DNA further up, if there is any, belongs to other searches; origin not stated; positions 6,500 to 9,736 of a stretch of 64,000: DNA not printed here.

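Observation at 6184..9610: Giant orphan secreted protein in an apparent operon with a diheme cytochrome c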

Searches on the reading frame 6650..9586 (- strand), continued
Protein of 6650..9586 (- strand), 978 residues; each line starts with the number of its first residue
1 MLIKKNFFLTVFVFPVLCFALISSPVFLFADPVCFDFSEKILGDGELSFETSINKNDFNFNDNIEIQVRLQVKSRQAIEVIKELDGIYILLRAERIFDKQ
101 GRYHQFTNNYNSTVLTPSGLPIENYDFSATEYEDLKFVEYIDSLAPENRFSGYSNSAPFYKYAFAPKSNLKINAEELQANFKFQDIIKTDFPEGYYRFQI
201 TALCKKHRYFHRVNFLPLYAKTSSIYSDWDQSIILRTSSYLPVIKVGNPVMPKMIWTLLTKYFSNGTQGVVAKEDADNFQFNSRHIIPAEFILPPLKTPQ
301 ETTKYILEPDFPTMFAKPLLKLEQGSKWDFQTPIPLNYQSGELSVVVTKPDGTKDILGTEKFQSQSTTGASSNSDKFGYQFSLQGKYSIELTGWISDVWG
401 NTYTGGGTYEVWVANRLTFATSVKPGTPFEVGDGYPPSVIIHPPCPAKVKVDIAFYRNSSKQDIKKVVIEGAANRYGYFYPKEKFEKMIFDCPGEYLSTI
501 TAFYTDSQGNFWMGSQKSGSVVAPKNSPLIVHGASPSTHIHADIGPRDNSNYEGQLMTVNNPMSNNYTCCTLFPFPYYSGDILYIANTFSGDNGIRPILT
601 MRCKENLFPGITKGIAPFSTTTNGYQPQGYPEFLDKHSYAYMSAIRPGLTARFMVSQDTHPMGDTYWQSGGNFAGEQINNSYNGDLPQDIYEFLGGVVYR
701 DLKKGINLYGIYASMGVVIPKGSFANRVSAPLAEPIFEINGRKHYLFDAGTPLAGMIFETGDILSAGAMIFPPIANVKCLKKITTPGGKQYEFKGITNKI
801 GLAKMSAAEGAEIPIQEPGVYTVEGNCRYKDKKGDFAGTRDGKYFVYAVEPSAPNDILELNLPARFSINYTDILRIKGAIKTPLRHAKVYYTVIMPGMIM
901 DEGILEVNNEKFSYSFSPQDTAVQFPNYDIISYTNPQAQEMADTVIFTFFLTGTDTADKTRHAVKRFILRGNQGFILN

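Call 40: search_protein_families(library=ncbifam, proteins=[L003:9773-11572:+, L001:7924-8604:+], max_evalue=0.01)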
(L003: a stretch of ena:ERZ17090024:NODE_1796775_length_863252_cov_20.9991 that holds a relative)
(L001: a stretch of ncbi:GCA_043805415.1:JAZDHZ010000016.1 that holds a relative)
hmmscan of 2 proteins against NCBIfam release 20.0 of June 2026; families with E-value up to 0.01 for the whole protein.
L003:9773-11572:+ (599 aa): 19 families
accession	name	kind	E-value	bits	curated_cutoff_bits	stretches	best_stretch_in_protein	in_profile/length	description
TIGR02276.1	beta_rpt_yvtn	repeat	3.8e-28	97.2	27.85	3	295-328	6-39/42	beta-propeller repeat protein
TIGR03866.1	PQQ_ABC_repeats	subfamily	1.7e-24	86.5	287.3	2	55-188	10-139/310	PQQ-dependent catabolism-associated beta-propeller protein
NF052460.1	L-NosZ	equivalog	3.2e-23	82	700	2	47-191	135-275/480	clade III lactonase-type nitrous-oxide reductase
NF052340.1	hydrazine_beta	equivalog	1.6e-19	70.2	560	2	283-362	77-158/372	hydrazine synthase subunit beta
NF052342.1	hydrazine_BC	exception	2.3e-17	62.5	1250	3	50-155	45-146/690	hydrazine synthase subunit beta-gamma fusion subunit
TIGR04039.1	MXAN_0977_Heme2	hypoth_equivalog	4.6e-11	42.3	362.85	2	543-571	244-272/336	MbnH family di-heme enzyme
NF052280.1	7_blade_YncE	equivalog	3.9e-10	39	400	1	286-364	32-116/338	7-bladed beta-propeller protein YncE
TIGR03791.1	TTQ_mauG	equivalog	1.5e-09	37.5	443.85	1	372-442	6-78/291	tryptophan tryptophylquinone biosynthesis enzyme MauG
NF048007.1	MmpL3Stblzr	equivalog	7.9e-09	35.1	600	2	42-167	48-170/366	MmpL3/TtfA transport complex stabilizer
TIGR03981.2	SAM_quin_mod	hypoth_equivalog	1.1e-08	34.4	340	0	418-443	329-354/411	His-Xaa-Ser system-associated MauG-like protein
NF052341.1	hydrazine_gamma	equivalog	2.2e-07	30.1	625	1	544-570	281-307/339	hydrazine synthase subunit gamma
NF040606.1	CytoC_perox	subfamily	3.1e-05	23.4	150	0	428-523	218-319/524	di-heme-cytochrome C peroxidase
NF038117.1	choice_anch_I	subfamily_domain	3.8e-05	22.8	300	0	72-131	162-217/458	choice-of-anchor I family protein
TIGR03907.1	QH_beta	equivalog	0.00056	19.1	223.2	0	104-170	4-71/338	quinohemoprotein amine dehydrogenase subunit beta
NF051462.1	RoxC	equivalog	0.0016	16.7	900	0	544-570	653-679/812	putative rubber dioxygenase RoxC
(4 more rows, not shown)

L001:7924-8604:+ (226 aa): 7 families
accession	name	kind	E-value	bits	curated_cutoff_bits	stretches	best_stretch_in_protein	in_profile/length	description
NF052246.1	SorB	equivalog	4.1e-14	52.4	93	2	151-218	9-78/80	SorB family sulfite dehydrogenase c-type cytochrome subunit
TIGR03908.1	QH_alpha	equivalog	5.7e-08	31.7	274.35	1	27-84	5-68/510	quinohemoprotein amine dehydrogenase subunit alpha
TIGR03153.1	cytochr_NrfH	equivalog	0.00044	20.3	134.2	0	131-176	68-111/138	cytochrome c nitrite reductase small subunit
NF045774.1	cytochro_C551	exception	0.00051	20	118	0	25-44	37-56/110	cytochrome c551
NF045930.1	Cytc6PetJCyano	equivalog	0.00062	19.7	135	0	7-45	8-46/110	cytochrome c6 PetJ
NF045773.1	cytochro_C550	exception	0.005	16.8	125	0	152-174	42-64/118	cytochrome c550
NF041778.1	hetero_SS_HdrA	equivalog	0.0054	14.6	1400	1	13-115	223-318/771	ferredoxin:CoB-CoM heterodisulfide reductase subunit HdrA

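Call 41: fold_search(model_id=the predicted structure, library=pdb)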
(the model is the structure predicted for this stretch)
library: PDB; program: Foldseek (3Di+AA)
matches with E <= 10: 1601; with E <= 0.001: 215
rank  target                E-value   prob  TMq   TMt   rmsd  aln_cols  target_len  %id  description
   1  9u61_E                5.8e-16  1.00  0.11  0.09  31.1      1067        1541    9  CP/MBL pathways C3 convertase C4b2a and C3 complex (released 2026-01-14)
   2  9u60_E                8.6e-15  1.00  0.11  0.09  31.8      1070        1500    9  C3 convertases zymogen C4b2 in loading state (released 2026-01-14)
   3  8cem_E                1.0e-14  1.00  0.11  0.15  24.7       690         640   10  Structure of bovine native C3, re-refinement (released 2023-04-05)
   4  8cem_F                2.6e-14  1.00  0.12  0.16  24.3       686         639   10  Structure of bovine native C3, re-refinement (released 2023-04-05)
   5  7zgj_A                1.5e-13  1.00  0.11  0.15  23.8       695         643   10  Trypanosoma brucei gambiense ISG65 in complex with human complement component C3 (released 2023-04-05)
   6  8cml_E                1.7e-13  1.00  0.12  0.16  25.6       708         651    9  Cryo-EM structure of complement C5 in complex with nanobodies UNbC5-1 and UNbC5-2 (released 2023-09-27)
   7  3kls_B                1.7e-13  1.00  0.11  0.08  24.9       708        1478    9  Structure of complement C5 in complex with SSL7 (released 2009-11-24)
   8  3kls_A                1.7e-13  1.00  0.11  0.07  24.9       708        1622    9  Structure of complement C5 in complex with SSL7 (released 2009-11-24)
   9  9u5z_E                1.7e-13  1.00  0.11  0.09  30.9      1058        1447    8  C3 convertases zymogen C4b2 in activation state (released 2026-01-14)
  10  9fx2                  2.0e-13  1.00  0.12  0.11  30.8      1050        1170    8  Structure of methylamine activated CD109 (released 2025-03-19)
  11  7qiv_A                4.0e-13  1.00  0.11  0.14  24.6       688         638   10  Structure of human C3b in complex with the EWE nanobody (released 2022-02-16)
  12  5fo7_A                4.2e-13  1.00  0.11  0.15  24.0       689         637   10  Crystal Structure of Human Complement C3b at 2.8 Angstrom resolution (released 2016-04-06)
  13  9qk2_F                4.9e-13  1.00  0.10  0.14  25.4       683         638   10  Structure of the Complement classical and lectin pathway C3 convertase in complex with substrate C3 (released 2025-12-24)
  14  3cu7_B                4.9e-13  1.00  0.11  0.08  25.5       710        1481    9  Human Complement Component 5 (released 2008-06-10)
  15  3cu7_A                6.4e-13  1.00  0.11  0.08  25.5       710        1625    9  Human Complement Component 5 (released 2008-06-10)
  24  3pvm_A                2.3e-12  1.00  0.10  0.07  25.4       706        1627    9  Structure of Complement C5 in Complex with CVF (released 2011-01-19)
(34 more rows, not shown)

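Call 50: search_protein_families(library=pfam, proteins=[P0018, P0017, P0063, P0038, P0035, P0054, P0016], max_evalue=0.01)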
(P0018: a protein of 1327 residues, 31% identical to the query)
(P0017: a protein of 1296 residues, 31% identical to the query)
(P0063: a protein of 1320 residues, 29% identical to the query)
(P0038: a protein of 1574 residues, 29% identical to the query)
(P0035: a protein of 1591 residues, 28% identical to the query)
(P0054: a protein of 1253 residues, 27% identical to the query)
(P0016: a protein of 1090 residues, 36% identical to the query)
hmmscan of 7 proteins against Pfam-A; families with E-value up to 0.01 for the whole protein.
P0018 (1327 aa): 3 families
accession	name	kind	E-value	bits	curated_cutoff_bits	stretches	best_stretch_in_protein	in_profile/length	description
PF13442.11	Cytochrome_CBB3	-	7.6e-09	36.2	27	1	1170-1242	3-68/68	Cytochrome C oxidase, cbb3-type, subunit III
PF09098.15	Dehyd-heme_bind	-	0.00018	21.6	25.2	1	1084-1133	74-128/167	Quinohemoprotein amine dehydrogenase A, alpha subunit, haem binding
PF14376.11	Haem_bd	-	0.00073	19.9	27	0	1153-1190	14-51/133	Haem-binding domain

P0017 (1296 aa): 2 families
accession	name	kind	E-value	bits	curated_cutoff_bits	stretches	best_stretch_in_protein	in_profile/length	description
PF14376.11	Haem_bd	-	0.0016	18.8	27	0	1243-1255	38-50/133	Haem-binding domain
PF09098.15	Dehyd-heme_bind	-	0.0029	17.7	25.2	0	1084-1124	91-131/167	Quinohemoprotein amine dehydrogenase A, alpha subunit, haem binding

P0063 (1320 aa): 1 family
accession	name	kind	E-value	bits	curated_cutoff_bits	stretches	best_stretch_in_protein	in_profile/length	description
PF06439.18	3keto-disac_hyd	-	2.4e-07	31.4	26.8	1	73-207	14-178/187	3-keto-disaccharide hydrolase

P0038 (1574 aa): 4 families
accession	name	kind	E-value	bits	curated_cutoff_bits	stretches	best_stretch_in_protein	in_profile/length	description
PF13517.12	FG-GAP_3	-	1.1e-40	138.5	26.9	9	209-273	1-60/61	FG-GAP-like repeat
PF01839.29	FG-GAP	-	3.1e-17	62.5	22.1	1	525-547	3-25/37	FG-GAP repeat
PF14783.12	BBS2_Mid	-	1.2e-11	45.2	27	0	98-124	3-29/108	Ciliary BBSome complex subunit 2, middle region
PF23743.1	Beta-prop_BBS7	-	0.0015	18.3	27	0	106-177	183-250/299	BBS7 beta-propeller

P0035 (1591 aa): 0 families

P0054 (1253 aa): 0 families

P0016 (1090 aa): 0 families

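Call 57: search_protein_representatives(alignment_id=A1)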
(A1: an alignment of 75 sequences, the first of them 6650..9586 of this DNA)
Query: 75 sequences, 1096 profile positions. Proteins with E-value up to 0.001 (for the whole library): 1627; up to 1e-10: 983; up to 1e-30: 565. The best 150 are listed.
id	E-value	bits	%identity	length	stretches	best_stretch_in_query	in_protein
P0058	0.0e+00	1286.8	-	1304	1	16-1077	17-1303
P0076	0.0e+00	1277.9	-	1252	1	7-1072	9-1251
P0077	0.0e+00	1240.5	-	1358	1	13-1080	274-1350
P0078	0.0e+00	1228.9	-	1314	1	5-1073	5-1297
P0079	0.0e+00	1225.9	-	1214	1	24-1074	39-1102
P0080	0.0e+00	1213.5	-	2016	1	18-1070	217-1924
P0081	0.0e+00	1205.5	-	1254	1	7-1072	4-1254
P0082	0.0e+00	1201.9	-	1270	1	16-1073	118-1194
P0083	0.0e+00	1193.9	-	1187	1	18-1076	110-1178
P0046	0.0e+00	1193.6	-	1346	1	21-1077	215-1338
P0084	0.0e+00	1186.0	-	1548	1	1-1071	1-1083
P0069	0.0e+00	1174.2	-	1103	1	11-1071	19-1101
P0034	0.0e+00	1168.6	-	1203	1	22-1070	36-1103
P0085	0.0e+00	1166.8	-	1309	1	6-1077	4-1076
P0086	0.0e+00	1164.1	-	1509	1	22-1079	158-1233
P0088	0.0e+00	1158.1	-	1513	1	5-1077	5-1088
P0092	0.0e+00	1135.9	-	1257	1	21-1073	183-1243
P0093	0.0e+00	1135.5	-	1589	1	17-1077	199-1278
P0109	0.0e+00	1083.2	-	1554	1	12-1081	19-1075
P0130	0.0e+00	1025.7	-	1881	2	144-1078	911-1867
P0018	3.1e-269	912.6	-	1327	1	112-1070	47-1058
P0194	4.6e-236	802.8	-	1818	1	21-1077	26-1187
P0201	4.4e-230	783.0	-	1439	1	126-1074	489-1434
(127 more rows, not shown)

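Call 60: search_protein_families(library=pfam, proteins=[P0194, P0201, P0084, P0088, P0109, P0130], max_evalue=0.001)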
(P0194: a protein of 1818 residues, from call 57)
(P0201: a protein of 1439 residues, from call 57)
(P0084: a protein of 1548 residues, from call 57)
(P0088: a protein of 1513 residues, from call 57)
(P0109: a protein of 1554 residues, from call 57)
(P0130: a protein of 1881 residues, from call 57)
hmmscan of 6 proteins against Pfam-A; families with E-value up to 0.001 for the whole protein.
P0194 (1818 aa): 4 families
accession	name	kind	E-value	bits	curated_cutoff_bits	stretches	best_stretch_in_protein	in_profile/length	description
PF13360.13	PQQ_2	-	1.5e-08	35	27.6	1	1275-1491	28-231/233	Outer membrane protein assembly factor BamB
PF03150.19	CCP_MauG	-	2.2e-06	28.8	25.6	0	1686-1759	19-79/149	Di-haem cytochrome c peroxidase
PF08450.18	SGL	-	2.1e-05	24.7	26.3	1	1321-1545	10-230/246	SMP-30/Gluconolactonase/LRE-like region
PF10282.15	Lactonase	-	0.0007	19.3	21.7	0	1223-1297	242-319/344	Lactonase, 7-bladed beta-propeller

P0201 (1439 aa): 2 families
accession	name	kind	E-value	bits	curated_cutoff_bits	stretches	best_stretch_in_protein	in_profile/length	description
PF09098.15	Dehyd-heme_bind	-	4.6e-08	33.3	25.2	0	229-285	7-69/167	Quinohemoprotein amine dehydrogenase A, alpha subunit, haem binding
PF13442.11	Cytochrome_CBB3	-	0.00025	21.7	27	0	223-279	4-68/68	Cytochrome C oxidase, cbb3-type, subunit III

P0084 (1548 aa): 1 family
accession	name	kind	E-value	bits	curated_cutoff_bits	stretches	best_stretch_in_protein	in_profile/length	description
PF18986.5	DUF5719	-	0.00012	21.7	26.2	0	1400-1448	65-114/319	Family of unknown function (DUF5719)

P0088 (1513 aa): 3 families
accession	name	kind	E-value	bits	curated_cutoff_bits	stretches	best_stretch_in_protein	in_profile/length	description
PF13517.12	FG-GAP_3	-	3.4e-16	60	26.9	2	1229-1287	1-61/61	FG-GAP-like repeat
PF01839.29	FG-GAP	-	3.1e-12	46.5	22.1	0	1364-1383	3-22/37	FG-GAP repeat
PF18998.6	Flg_new_2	-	0.00059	20.2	23.6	0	1091-1162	2-69/73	Divergent InlB B-repeat domain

P0109 (1554 aa): 1 family
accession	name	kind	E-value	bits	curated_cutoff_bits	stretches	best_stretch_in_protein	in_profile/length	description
PF18986.5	DUF5719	-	7.2e-06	25.8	26.2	1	1329-1415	40-128/319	Family of unknown function (DUF5719)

P0130 (1881 aa): 5 families
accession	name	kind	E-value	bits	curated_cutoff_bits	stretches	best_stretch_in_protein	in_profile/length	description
PF13517.12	FG-GAP_3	-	1.4e-43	147.8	26.9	7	392-457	1-61/61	FG-GAP-like repeat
PF01839.29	FG-GAP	-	1e-19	70.4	22.1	2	491-526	2-35/37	FG-GAP repeat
PF23743.1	Beta-prop_BBS7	-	6.5e-10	39.2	27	0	832-911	184-259/299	BBS7 beta-propeller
PF13620.12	CarboxypepD_reg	-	3.9e-08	33.9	32.3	1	32-86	1-57/82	Carboxypeptidase regulatory-like domain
PF14783.12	BBS2_Mid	-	0.0001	22.8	27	0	823-849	3-29/108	Ciliary BBSome complex subunit 2, middle region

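Call 82: search_protein_families(library=pfam, alignment_id=A2, max_evalue=0.1)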
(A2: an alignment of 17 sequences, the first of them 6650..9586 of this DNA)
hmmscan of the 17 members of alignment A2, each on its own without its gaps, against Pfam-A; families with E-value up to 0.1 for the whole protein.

A. member 1, window:6650-9586:- (978 aa): 1 family
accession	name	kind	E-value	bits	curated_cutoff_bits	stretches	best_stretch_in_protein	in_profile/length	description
PF07494.17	Reg_prop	-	0.022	15.3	20.4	1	499-516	6-23/24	Two component regulator propeller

B. families by the number of members that match (of 17 scanned): 3 families
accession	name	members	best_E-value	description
PF13620.12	CarboxypepD_reg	3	0.00098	Carboxypeptidase regulatory-like domain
PF07494.17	Reg_prop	2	0.022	Two component regulator propeller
PF00801.26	PKD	1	0.0044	PKD domain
